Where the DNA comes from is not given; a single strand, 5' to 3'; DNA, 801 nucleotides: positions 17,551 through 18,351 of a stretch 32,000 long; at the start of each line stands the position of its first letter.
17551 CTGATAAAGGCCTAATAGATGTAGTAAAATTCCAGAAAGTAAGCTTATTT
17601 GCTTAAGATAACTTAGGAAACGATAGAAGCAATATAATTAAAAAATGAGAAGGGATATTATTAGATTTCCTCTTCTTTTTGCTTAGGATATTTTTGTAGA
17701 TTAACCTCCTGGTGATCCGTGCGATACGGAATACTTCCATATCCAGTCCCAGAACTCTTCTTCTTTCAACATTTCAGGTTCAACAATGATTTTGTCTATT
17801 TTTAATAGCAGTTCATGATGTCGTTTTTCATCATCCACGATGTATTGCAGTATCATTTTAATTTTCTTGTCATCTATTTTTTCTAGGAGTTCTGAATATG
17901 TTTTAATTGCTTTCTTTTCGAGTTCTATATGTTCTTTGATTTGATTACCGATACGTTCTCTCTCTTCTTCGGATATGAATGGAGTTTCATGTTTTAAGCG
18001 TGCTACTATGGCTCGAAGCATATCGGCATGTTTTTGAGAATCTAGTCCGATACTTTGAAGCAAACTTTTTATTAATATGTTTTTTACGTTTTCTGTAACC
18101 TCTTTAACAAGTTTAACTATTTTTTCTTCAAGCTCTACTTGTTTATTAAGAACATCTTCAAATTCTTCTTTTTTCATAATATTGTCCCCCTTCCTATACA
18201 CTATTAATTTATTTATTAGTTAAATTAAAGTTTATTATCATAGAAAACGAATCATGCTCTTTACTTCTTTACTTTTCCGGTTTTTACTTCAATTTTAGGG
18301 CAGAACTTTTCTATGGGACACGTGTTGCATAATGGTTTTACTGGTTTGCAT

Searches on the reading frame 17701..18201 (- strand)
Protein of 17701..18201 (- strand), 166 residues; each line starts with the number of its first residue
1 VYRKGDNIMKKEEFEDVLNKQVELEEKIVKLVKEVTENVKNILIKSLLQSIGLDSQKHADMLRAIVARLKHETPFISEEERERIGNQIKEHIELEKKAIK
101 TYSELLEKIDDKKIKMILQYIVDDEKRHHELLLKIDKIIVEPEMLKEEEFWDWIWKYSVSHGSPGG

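Call 59: search_protein_families(library=pfam, proteins=[window:17701-18201:-], max_evalue=0.001)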
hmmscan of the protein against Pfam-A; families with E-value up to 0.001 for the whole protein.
window:17701-18201:- (166 aa): 2 families
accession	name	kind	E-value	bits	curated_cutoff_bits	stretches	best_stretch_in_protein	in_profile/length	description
PF02915.23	Rubrerythrin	-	7.6e-08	33.3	22.8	1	16-134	1-135/137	Rubrerythrin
PF09537.16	DUF2383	-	3.6e-07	30.8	30.8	0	85-132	3-50/111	Domain of unknown function (DUF2383)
